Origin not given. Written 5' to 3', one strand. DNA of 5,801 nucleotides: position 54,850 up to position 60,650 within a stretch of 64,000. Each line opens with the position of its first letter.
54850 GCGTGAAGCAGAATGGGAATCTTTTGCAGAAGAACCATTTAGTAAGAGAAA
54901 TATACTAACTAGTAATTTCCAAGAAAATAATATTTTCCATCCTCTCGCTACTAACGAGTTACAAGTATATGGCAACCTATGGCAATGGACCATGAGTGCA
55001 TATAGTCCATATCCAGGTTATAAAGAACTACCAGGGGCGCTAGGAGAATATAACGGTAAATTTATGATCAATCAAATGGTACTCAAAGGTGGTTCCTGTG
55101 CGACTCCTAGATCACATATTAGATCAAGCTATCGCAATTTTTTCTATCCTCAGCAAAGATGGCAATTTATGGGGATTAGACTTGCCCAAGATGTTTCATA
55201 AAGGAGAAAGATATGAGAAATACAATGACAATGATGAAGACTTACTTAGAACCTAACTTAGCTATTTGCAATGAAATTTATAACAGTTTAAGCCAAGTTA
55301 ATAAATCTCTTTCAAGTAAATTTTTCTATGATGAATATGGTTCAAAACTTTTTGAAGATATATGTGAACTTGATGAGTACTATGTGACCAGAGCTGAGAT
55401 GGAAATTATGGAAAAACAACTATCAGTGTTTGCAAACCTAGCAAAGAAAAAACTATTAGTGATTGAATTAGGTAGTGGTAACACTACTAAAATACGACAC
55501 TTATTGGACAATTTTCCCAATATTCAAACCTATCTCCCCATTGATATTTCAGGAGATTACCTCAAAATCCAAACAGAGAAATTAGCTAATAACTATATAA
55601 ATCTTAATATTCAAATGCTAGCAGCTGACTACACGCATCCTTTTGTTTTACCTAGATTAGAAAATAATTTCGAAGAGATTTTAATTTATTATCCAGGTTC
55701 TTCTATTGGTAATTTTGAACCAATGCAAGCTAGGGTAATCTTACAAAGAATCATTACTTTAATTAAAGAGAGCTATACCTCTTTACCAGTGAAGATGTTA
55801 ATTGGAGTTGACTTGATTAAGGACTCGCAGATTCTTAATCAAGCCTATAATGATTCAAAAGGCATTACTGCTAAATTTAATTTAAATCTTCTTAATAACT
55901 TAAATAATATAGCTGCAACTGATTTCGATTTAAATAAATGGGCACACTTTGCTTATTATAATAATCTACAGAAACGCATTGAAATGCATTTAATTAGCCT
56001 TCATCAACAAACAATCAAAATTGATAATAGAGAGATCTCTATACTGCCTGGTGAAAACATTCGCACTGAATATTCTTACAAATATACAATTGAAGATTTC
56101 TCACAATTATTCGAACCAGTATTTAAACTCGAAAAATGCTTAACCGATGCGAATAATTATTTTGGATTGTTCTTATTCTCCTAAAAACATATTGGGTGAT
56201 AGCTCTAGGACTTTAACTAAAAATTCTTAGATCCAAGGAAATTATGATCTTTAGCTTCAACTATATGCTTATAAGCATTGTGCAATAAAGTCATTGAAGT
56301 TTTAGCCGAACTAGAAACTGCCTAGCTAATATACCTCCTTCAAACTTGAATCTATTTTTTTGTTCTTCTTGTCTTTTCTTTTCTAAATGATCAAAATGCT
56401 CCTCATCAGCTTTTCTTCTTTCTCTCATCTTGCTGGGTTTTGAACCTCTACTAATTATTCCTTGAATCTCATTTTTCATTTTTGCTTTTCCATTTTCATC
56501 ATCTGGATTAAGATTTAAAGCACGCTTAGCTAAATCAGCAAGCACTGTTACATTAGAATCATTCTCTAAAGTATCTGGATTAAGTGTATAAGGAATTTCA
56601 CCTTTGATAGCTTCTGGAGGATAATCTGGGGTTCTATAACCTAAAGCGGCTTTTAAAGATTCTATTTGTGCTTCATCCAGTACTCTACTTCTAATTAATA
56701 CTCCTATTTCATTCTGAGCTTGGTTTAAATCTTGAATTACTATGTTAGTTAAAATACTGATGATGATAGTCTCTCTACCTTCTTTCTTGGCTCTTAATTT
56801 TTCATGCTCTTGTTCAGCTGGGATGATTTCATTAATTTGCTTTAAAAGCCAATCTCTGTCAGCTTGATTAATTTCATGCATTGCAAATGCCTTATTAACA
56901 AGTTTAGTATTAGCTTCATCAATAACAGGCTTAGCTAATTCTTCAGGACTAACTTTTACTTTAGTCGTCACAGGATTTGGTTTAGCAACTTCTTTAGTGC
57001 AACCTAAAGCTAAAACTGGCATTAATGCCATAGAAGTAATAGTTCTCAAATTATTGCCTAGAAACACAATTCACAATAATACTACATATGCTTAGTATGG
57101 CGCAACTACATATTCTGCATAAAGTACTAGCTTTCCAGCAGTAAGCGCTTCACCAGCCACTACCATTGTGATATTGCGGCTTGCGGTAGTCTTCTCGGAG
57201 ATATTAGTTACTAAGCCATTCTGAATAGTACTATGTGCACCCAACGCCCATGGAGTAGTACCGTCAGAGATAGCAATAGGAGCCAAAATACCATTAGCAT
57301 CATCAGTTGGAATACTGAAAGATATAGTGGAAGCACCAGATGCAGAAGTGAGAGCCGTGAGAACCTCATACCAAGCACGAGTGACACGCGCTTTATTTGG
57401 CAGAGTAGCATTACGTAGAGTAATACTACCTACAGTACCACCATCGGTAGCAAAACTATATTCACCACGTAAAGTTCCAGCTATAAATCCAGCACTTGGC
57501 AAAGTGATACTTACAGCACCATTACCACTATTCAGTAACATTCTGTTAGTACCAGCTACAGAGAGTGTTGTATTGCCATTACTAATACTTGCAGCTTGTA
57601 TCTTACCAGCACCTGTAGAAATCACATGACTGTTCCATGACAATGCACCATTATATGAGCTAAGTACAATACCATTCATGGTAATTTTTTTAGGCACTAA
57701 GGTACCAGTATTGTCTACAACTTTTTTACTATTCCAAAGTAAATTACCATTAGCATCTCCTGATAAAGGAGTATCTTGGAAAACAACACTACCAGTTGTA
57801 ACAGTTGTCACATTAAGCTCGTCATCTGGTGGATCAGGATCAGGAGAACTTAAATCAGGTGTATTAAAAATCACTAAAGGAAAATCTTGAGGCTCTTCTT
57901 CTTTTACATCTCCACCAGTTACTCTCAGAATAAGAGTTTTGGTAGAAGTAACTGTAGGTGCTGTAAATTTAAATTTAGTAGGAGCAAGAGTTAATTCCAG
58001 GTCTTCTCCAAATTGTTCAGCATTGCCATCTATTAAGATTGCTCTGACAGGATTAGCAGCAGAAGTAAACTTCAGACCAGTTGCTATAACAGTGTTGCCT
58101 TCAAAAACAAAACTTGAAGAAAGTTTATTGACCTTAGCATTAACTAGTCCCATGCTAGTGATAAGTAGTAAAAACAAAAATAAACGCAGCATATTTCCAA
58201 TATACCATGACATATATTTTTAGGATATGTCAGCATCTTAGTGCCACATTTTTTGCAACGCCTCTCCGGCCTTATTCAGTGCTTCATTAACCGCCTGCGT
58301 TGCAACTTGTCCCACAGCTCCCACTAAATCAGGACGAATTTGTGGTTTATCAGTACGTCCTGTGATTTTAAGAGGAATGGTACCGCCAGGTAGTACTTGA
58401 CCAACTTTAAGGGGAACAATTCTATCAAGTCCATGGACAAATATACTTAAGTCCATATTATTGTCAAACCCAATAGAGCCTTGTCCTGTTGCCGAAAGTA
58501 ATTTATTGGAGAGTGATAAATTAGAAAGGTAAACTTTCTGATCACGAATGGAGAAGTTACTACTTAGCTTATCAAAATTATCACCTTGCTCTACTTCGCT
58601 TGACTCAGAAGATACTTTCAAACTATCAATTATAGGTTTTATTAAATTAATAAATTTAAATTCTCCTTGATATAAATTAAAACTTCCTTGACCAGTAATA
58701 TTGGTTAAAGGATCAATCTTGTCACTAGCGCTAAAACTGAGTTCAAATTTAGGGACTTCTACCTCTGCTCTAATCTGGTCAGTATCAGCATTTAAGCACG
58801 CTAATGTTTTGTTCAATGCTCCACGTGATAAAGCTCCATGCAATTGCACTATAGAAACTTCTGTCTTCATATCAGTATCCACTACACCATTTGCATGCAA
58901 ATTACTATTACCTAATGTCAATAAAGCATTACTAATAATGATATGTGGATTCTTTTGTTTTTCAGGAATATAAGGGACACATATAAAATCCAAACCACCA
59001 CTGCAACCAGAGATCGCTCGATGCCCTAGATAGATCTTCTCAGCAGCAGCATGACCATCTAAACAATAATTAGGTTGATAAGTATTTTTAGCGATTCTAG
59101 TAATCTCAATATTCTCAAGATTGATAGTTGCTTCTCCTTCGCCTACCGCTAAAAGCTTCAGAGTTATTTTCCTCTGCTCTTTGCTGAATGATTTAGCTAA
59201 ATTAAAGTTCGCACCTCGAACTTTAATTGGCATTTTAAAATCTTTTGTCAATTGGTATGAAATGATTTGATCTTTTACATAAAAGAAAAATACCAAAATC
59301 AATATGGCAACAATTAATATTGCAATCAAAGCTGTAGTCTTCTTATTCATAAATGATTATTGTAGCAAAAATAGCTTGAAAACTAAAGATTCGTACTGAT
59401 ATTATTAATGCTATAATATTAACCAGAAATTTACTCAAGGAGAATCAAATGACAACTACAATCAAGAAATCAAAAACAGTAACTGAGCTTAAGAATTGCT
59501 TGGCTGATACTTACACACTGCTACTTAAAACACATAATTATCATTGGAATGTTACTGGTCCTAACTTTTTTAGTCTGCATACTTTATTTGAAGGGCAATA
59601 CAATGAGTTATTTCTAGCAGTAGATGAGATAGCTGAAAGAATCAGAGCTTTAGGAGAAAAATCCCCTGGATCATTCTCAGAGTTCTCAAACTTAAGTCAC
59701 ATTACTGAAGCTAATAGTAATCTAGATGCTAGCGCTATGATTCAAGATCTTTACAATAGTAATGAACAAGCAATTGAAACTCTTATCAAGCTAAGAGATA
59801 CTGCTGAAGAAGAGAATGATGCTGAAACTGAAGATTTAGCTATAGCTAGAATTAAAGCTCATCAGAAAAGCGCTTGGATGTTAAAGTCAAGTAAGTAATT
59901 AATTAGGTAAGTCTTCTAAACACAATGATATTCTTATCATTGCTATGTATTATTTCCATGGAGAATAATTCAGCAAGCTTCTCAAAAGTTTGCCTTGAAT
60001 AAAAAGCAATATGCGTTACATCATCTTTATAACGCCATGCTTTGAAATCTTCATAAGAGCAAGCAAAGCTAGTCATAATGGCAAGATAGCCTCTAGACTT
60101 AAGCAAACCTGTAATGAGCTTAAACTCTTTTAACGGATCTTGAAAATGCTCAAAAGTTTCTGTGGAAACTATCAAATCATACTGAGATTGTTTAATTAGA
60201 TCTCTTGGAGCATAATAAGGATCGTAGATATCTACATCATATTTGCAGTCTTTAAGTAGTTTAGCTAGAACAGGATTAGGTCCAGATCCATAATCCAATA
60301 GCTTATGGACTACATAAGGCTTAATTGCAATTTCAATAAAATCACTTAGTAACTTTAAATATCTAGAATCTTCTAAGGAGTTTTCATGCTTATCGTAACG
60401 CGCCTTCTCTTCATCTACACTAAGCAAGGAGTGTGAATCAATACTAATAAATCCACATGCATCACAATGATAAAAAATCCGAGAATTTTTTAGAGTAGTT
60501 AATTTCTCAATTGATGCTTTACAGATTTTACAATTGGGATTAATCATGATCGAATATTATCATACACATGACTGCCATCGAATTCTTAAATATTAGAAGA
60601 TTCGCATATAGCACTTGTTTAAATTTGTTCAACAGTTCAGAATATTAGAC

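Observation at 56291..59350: Three-gene minus-strand cluster: AsmA-like protein, secreted Thr/Gly-rich protein, lipoprotein - candidate envelope module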

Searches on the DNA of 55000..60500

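Call 52: search_rna_families(source=window, start=55000, end=60500, threshold=gathering)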
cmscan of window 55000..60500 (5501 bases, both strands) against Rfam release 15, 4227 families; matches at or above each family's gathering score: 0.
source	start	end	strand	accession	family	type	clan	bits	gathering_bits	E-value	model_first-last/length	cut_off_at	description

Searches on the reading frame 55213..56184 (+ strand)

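Call 3: search_protein_families(library=pfam, proteins=[window:55213-56184:+], max_evalue=0.1)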
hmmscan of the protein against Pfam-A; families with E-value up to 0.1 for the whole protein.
window:55213-56184:+ (323 aa): 3 families
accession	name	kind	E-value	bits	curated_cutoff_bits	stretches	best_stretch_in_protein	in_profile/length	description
PF10017.15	Methyltransf_33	-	2.4e-89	299.9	23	1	20-322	3-302/304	Histidine-specific methyltransferase, SAM-dependent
PF13649.12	Methyltransf_25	-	0.0073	17.4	27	1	83-159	1-71/97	Methyltransferase domain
PF13847.12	Methyltransf_31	-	0.047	13.8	27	0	78-142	2-65/145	Methyltransferase domain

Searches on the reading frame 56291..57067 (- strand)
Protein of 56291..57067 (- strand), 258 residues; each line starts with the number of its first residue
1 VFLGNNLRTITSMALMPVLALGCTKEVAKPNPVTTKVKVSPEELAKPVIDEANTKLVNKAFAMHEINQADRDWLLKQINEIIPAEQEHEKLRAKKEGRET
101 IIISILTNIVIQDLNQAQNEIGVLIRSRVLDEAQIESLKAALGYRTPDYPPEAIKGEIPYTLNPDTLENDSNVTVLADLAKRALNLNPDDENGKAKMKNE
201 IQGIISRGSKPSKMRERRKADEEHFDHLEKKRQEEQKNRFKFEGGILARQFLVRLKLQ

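Call 3: search_protein_families(library=pfam, proteins=[window:56291-57067:-], max_evalue=0.1)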
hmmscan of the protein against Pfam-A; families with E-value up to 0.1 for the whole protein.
window:56291-57067:- (258 aa): 1 family
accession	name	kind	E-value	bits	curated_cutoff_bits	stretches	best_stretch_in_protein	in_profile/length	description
PF18383.6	IFT81_CH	-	0.055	14.2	27.4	1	46-119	4-77/124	Intraflagellar transport 81 calponin homology domain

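Call 4: search_protein_families(library=ncbifam, proteins=[window:56291-57067:-], max_evalue=0.1)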
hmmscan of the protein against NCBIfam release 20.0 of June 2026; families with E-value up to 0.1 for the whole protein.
window:56291-57067:- (258 aa): 1 family
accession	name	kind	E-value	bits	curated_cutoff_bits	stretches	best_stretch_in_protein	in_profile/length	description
NF033412.1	primase_PriX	equivalog_domain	0.004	17.4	50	1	159-230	28-99/102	DNA primase noncatalytic subunit PriX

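Call 12: find_homologous_proteins(query=window:56291-57067:-)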
Query window:56291-57067:- (258 aa): 1 proteins with E <= 0.001 among 1183 candidates.
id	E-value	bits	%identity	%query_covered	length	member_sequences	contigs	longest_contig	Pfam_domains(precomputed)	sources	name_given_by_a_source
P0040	1.4e-151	521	100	94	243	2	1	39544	-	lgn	-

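Call 54: search_solved_structures(query=window:56291-57067:-, max_evalue=1)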
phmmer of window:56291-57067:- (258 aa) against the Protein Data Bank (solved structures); distinct sequences matched with E-value up to 1: 0.

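Call 65: search_dna_similar(query=window:56294-57067:-, collection=plasmids, mode=protein, max_evalue=0.01, max_rows=10)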
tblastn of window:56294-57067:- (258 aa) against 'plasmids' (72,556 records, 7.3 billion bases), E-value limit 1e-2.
No match.

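Call 66: search_dna_similar(query=window:56294-57067:-, collection=phages, mode=protein, max_evalue=0.01, max_rows=10)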
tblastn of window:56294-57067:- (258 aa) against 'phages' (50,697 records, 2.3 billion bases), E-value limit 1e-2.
No match.
